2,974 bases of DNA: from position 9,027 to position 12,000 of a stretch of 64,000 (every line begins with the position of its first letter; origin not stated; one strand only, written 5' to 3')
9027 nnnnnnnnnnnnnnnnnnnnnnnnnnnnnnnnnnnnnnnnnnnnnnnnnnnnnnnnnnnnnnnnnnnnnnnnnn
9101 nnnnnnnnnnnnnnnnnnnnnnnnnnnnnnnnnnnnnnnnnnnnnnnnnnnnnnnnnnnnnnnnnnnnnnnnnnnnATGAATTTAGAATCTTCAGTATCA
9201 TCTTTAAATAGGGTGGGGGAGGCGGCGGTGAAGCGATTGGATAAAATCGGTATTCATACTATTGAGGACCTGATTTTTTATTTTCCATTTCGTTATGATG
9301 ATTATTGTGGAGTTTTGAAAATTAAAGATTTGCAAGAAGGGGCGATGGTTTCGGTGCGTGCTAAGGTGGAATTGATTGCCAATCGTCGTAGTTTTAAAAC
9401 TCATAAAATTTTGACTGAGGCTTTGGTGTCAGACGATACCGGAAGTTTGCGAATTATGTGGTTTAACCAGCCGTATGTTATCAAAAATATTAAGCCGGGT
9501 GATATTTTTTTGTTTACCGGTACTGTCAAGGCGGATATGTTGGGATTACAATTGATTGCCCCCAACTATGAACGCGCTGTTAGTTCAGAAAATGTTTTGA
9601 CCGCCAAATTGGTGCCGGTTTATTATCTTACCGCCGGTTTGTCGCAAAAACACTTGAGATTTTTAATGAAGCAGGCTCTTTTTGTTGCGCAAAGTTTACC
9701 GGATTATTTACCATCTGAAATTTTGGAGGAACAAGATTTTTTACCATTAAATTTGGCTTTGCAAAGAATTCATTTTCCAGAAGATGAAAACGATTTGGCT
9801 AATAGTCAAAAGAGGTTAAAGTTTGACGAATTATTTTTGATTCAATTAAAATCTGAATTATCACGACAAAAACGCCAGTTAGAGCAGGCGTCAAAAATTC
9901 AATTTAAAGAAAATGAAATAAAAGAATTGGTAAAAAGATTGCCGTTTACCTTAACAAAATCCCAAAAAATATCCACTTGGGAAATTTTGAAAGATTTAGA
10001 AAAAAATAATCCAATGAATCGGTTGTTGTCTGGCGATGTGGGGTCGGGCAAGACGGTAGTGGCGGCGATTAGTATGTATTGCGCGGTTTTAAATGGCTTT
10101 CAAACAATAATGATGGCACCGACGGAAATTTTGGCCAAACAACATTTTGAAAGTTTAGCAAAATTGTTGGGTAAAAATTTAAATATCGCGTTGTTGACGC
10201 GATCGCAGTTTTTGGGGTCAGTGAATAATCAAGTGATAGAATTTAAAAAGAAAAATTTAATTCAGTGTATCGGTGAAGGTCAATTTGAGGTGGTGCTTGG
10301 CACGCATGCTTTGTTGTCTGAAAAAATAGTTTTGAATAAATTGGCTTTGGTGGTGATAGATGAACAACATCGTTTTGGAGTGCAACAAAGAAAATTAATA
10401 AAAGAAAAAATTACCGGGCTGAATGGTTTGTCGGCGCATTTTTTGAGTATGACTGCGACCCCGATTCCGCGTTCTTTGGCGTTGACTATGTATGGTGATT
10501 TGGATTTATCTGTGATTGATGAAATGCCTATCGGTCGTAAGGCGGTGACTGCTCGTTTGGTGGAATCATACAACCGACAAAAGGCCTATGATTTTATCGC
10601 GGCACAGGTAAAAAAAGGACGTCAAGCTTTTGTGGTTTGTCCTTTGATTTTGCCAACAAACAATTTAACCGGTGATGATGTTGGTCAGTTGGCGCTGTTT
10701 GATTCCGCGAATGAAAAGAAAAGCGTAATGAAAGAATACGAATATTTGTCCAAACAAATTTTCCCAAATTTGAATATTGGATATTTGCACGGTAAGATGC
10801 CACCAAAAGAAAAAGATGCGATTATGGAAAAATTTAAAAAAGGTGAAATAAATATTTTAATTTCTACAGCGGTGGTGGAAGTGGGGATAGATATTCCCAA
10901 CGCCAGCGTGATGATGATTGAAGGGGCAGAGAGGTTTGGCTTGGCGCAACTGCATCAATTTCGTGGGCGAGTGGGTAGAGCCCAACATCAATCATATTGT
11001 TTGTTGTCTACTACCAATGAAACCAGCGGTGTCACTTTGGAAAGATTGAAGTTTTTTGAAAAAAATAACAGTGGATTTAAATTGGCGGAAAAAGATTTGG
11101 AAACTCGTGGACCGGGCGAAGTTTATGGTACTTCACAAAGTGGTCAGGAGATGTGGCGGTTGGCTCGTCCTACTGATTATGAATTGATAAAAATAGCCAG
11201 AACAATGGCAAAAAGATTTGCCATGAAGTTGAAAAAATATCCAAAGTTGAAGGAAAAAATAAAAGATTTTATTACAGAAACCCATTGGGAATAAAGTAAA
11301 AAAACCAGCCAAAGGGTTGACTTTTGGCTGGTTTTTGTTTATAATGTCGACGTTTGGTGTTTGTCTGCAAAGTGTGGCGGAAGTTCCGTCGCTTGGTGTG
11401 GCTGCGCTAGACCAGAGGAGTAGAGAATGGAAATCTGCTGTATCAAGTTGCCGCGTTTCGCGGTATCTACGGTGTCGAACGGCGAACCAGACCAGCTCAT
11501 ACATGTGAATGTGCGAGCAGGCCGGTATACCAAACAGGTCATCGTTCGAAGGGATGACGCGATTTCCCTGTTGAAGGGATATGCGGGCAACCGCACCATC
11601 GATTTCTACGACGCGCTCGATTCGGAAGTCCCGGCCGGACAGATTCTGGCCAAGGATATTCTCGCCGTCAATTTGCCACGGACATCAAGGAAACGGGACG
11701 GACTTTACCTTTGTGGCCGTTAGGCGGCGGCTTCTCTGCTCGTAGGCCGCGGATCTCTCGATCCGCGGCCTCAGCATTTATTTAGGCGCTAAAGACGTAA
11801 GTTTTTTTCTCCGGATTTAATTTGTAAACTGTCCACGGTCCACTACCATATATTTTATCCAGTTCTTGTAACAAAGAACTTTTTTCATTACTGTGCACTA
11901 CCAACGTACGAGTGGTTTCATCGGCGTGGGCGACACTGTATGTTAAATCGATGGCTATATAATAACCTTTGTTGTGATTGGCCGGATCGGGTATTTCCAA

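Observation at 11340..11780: ~440-bp GC-rich island between convergent operons: foreign ORFan, palindrome nest or unrecognised structured RNA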

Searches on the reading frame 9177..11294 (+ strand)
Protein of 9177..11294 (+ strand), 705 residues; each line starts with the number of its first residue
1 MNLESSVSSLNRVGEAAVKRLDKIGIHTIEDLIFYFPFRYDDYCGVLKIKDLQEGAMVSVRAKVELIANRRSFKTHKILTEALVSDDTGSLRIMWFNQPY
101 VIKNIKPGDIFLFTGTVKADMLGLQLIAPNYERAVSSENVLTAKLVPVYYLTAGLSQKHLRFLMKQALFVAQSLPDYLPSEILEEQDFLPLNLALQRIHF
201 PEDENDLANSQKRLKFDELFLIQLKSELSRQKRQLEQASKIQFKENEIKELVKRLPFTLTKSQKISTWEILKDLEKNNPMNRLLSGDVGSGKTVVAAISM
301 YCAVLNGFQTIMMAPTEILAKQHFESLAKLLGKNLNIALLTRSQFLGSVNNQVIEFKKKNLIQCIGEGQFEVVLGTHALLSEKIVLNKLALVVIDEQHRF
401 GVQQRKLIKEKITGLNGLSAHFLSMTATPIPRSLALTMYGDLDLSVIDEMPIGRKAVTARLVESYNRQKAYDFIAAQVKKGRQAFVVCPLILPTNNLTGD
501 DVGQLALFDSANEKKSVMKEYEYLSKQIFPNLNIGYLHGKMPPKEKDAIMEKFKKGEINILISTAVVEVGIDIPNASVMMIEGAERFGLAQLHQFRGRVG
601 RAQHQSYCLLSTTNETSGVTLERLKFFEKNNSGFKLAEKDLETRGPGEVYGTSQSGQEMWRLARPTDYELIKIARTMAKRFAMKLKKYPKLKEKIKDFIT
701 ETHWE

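Call 16: find_related_loci(query=window:9177-11294:+, collection=genome_contigs, flank=5000)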
Query window:9177-11294:+ (705 aa) in genome_contigs; peptide patterns used: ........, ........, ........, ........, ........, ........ (x = any residue, [..] = any of these).
383 stretches matched a pattern; 131 encode a relative of the query (tblastn E <= 1e-3); the best 80 are kept; 80 distinct loci.
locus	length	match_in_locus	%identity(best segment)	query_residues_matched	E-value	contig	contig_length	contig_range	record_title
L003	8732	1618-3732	83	1-705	0e+0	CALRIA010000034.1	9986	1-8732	MAG: Candidatus Magasanikbacteria bacterium isolate MaH-04nov19-74 genome assembly, contig: MaH-04nov19-C17254, whole ge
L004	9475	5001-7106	77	1-705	0e+0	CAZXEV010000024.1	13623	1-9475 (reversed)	MAG TPA_asm: uncultured Gammaproteobacteria bacterium isolate SRP286056_co3_44 genome assembly, contig: NODE_4896_length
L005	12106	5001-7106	71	1-705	0e+0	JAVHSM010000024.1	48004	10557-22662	MAG: Candidatus Magasanikbacteria bacterium isolate WB02no7_39_12 NODE_192_length_48004_cov_7.951219, whole genome shotg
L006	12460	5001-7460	51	1-705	0e+0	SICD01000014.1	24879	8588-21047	MAG: Candidatus Magasanikbacteria bacterium isolate Baikal-deep-G194 BACOMB-C9351, whole genome shotgun sequence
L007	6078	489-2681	49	1-705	0e+0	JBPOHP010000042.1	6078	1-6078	MAG: Candidatus Magasanikiibacteriota bacterium isolate MAG_113 c_000000367466, whole genome shotgun sequence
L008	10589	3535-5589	49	1-705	0e+0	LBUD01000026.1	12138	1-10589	MAG: Parcubacteria group bacterium GW2011_GWA2_38_13 US74_C0026, whole genome shotgun sequence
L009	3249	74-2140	48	1-705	0e+0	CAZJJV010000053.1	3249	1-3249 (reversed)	MAG TPA_asm: uncultured Candidatus Saccharibacteria bacterium isolate binchicken_co6_447 genome assembly, contig: NODE_4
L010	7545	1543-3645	44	1-705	3e-178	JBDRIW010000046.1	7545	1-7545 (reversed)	MAG: Candidatus Nealsonbacteria bacterium isolate MEGAHIT-group-1.605 k141_10420268, whole genome shotgun sequence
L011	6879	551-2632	42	1-705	2e-178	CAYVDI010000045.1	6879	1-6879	MAG TPA_asm: uncultured Bdellovibrionales bacterium isolate SRP135725_co1_487 genome assembly, contig: NODE_16453_length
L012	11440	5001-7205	43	1-705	1e-179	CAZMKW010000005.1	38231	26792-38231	MAG TPA_asm: uncultured Candidatus Saccharibacteria bacterium isolate SRP178699_co1_461 genome assembly, contig: NODE_10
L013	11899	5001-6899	41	1-663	2e-154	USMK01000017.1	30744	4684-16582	uncultured Clostridium sp. isolate UMGS1864 genome assembly, contig: NODE_362_length_30744_cov_5.073218, whole genome sh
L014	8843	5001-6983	41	1-694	2e-153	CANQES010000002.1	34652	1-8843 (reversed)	MAG: uncultured Clostridia bacterium isolate Lapin-007__bin29 genome assembly, contig: Lapin-007__NODE_353_length_34652_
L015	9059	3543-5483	41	7-681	1e-152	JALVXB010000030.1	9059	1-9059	MAG: Caldisericaceae bacterium isolate M10_metabat2_scaf2bin.063 M10_NODE_4356_length_9059_cov_31.298253, whole genome s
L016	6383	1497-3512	42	1-697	1e-152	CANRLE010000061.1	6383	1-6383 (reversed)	MAG: uncultured Clostridia bacterium isolate Lapin-025__bin38 genome assembly, contig: Lapin-025__NODE_9221_length_6383_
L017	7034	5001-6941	40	7-681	1e-151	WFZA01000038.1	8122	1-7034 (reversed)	MAG: Caldisericales bacterium isolate S143_107 k151_325538, whole genome shotgun sequence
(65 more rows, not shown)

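Call 61: search_protein_families(library=phrogs, proteins=[L003:3877-4116:+], max_evalue=1)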
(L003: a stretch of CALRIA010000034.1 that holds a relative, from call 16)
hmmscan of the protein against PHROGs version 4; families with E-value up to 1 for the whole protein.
L003:3877-4116:+ (80 aa): 1 family
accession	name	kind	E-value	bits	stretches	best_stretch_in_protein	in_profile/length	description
phrog_38114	-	unknown function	0.23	12.5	1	56-75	36-54/57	-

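Call 62: search_protein_families(library=padloc, proteins=[L003:3877-4116:+], max_evalue=1)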
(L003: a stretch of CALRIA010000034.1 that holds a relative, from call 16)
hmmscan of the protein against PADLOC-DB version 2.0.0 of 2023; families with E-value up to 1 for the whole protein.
L003:3877-4116:+ (80 aa): 0 families

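Call 63: search_protein_families(library=pfam, proteins=[L003:3877-4116:+], max_evalue=5)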
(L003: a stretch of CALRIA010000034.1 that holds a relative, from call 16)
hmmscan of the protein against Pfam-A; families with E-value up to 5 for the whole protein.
L003:3877-4116:+ (80 aa): 0 families

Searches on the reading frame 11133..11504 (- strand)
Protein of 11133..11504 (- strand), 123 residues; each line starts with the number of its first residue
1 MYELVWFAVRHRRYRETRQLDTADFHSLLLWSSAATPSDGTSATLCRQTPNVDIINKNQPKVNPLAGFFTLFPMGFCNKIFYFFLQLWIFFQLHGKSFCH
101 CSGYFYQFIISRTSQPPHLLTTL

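Call 10: search_protein_families(library=pfam, proteins=[window:11133-11504:-], max_evalue=1)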
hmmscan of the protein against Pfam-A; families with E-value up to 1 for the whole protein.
window:11133-11504:- (123 aa): 0 families

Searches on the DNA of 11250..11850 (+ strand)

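Call 7: search_rna_families(source=window, start=11250, end=11850, threshold=evalue, max_evalue=10, show_alignments=4)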
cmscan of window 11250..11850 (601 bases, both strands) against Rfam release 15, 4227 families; matches with E-value up to 10: 15.
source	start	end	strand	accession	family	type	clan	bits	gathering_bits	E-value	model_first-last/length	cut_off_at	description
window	11252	11336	+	RF01480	rli52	Cis-reg;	-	23.4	70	0.4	1-95/95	no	Listeria sRNA rli52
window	11256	11343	+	RF02430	SpF19_sRNA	Gene; sRNA;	-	22.9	60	0.11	1-99/99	no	Streptococcus sRNA SpF19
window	11262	11343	+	RF02064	STnc370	Gene; sRNA;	-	22.8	54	1.7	1-71/71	no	Enterobacterial sRNA STnc370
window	11273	11334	+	RF02418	Spd-sr07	Gene; sRNA;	-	21.9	55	0.69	1-63/63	no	Streptococcus sRNA Spd-sr07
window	11299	11337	-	RF03664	MIR6288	Gene; miRNA;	-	21.7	74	0.11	1-92/92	no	MIR6288 microRNA precursor family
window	11288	11348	+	RF00885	MIR821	Gene; miRNA;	-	20.7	249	0.14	1-275/275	no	MIR821 microRNA precursor family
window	11293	11373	-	RF02064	STnc370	Gene; sRNA;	-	20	54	6.7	1-71/71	no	Enterobacterial sRNA STnc370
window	11256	11338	+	RF02427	SpF10_sRNA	Gene; sRNA;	-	19.1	60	0.7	1-57/57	no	Streptococcus sRNA SpF10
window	11298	11370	-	RF00112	CyaR_RyeE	Gene; sRNA;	-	19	47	0.92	1-85/85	no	CyaR/Rye RNA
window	11291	11345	-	RF00816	mir-245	Gene; miRNA;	-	17.1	70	1.3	1-85/85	no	mir-245 microRNA precursor family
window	11302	11342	+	RF01697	Chlorobi-RRM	Cis-reg;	-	16.3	45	1.6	1-73/73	no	Chlorobi-RRM RNA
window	11250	11339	+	RF01769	greA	Cis-reg; leader;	-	16.1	60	2.6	20-124/124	5'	Enterobacteria greA leader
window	11430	11568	+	RF02819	V_AS7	Gene; antisense;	-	14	90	3.5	1-169/169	no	Vibrio RNA AS7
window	11713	11785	+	RF01495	ACAT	Cis-reg;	-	12.8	37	5.7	1-147/147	no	Human acetyl-coA cholesterol acyltransferase mRNA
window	11250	11342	+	RF02637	EF0408_EF0409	Gene; sRNA;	-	10.2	440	3.9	327-412/412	5'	Enterococcus sRNA EF0408_EF0409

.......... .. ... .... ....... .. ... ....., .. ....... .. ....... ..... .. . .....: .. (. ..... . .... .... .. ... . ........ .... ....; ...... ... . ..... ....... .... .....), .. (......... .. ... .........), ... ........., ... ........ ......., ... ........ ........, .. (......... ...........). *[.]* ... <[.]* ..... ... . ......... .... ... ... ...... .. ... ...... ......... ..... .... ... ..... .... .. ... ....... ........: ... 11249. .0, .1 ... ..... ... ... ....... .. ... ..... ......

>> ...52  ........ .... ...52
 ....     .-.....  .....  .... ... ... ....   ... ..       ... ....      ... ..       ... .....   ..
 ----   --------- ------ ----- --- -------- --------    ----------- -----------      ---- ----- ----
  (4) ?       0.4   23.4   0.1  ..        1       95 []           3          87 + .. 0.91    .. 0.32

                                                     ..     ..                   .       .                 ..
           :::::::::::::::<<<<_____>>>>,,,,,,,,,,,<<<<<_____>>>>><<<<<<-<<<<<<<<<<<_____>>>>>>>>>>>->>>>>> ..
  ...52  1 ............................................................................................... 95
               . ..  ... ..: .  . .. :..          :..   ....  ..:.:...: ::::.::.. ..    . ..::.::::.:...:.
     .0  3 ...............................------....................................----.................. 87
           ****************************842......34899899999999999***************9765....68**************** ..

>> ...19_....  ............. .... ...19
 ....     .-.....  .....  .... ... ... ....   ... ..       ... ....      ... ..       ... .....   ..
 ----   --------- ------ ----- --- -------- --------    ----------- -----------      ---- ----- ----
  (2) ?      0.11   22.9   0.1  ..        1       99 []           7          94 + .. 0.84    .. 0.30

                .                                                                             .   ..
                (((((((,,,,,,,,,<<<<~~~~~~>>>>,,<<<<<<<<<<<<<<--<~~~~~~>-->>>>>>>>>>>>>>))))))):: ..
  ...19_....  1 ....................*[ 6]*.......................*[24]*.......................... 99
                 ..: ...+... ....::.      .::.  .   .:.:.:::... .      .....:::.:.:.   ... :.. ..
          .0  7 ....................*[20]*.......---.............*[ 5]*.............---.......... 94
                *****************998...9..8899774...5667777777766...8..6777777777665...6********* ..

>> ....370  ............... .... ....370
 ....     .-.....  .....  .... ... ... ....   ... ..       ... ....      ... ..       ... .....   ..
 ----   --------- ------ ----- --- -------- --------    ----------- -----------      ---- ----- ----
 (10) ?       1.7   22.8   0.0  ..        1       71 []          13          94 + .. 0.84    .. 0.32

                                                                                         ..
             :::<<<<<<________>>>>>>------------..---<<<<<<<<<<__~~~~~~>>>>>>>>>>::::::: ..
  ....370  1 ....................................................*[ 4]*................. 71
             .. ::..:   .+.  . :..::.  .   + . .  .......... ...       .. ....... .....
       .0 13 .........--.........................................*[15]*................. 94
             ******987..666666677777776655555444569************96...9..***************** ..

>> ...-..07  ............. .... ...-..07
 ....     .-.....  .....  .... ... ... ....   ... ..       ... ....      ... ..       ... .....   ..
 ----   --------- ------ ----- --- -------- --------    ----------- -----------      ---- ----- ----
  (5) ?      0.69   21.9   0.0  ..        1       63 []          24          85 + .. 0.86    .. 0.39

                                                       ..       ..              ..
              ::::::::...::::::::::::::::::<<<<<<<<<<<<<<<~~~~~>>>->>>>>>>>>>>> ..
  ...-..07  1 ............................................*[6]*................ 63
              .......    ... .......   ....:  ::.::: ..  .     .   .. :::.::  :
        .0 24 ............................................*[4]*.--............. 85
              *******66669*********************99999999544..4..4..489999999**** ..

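Call 103: build_rna_model(alignment_id=A5, structure=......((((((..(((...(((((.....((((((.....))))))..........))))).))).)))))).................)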
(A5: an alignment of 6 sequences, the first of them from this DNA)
Model R1 built from alignment A5 (6 sequences, 90 columns); structure: as given.
model positions 81; base pairs 20; branch points 0; effective number of sequences 3.04; information 0.7 bits per position. Calibrated on 0.2 Mb of random sequence (short: E-values are rough).
structure used (alignment columns):
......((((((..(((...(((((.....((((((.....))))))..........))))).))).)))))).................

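Call 104: search_with_rna_model(model_id=R1, sources=[window, L003, L004, L005, L006, L007, L008, L009, L010, L011, L012, L019, L020, L022, L023, L024, L025, L026, L027, L028, L029, L030, L031, L032, L033, L034, L036, L037, L038, L040, L041, L042, L043, L044, L045, L046, L047, L048, L049, L050, L083, L085, L086, L087, L088], max_evalue=1)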
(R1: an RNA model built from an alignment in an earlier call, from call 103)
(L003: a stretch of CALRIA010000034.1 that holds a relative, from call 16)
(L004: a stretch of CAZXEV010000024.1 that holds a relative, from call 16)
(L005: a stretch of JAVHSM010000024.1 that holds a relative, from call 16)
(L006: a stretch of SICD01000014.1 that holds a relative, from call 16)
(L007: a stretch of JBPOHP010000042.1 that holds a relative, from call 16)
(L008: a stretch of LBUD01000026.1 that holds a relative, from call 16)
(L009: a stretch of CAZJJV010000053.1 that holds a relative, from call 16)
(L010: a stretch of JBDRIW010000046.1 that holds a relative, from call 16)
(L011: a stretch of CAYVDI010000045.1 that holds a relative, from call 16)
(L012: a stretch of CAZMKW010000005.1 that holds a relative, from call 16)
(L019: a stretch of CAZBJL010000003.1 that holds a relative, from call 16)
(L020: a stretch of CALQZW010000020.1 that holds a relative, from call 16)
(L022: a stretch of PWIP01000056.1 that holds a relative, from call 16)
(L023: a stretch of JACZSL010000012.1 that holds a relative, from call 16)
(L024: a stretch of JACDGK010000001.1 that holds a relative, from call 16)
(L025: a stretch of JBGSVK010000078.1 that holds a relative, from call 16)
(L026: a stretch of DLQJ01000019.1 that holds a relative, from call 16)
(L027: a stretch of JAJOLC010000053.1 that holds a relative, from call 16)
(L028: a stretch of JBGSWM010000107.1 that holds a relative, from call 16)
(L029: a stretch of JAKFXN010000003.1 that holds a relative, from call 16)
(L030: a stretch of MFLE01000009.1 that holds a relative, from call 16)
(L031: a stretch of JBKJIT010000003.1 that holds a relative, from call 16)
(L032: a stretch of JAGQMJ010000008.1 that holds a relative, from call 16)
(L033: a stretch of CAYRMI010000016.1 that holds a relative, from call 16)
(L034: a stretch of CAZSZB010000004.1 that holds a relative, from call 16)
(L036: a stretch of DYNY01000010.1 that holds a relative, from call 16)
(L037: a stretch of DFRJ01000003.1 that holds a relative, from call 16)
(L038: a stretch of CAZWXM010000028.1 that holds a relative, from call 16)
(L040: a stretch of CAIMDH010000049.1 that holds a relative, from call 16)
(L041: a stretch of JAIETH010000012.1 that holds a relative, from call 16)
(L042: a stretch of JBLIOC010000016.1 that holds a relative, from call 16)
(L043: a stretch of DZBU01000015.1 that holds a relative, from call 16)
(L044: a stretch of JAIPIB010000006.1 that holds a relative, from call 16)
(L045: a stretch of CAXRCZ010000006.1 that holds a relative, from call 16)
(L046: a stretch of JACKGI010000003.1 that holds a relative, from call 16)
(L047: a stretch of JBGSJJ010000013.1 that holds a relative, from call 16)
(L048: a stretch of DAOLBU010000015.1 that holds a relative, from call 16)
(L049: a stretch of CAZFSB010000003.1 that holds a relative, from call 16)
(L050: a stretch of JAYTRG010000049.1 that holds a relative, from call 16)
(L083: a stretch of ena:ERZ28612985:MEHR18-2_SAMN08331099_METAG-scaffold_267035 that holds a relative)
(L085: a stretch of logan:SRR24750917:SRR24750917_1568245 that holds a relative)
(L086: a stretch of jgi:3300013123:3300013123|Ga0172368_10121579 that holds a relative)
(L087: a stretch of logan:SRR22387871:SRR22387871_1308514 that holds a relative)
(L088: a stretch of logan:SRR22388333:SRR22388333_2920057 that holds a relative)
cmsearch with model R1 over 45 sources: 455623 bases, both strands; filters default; matches with E-value up to 1: 6.
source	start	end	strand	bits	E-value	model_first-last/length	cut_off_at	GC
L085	7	85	+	85.1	1.7e-22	1-81/81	no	0.43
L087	2107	2189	+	82.9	7.9e-22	1-81/81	no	0.43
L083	123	202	+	82.1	1.3e-21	1-81/81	no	0.41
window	11346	11429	+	80.3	4.7e-21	1-81/81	no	0.55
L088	434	511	+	79.8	6.8e-21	1-81/81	no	0.41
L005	7163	7247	+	54.7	2.9e-13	1-81/81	no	0.49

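Call 109: search_dna_similar(query=window:11296-11800:+, collection=phages, mode=distant, max_evalue=0.01, max_rows=5)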
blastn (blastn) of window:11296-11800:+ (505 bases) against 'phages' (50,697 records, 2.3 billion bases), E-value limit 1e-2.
No match.
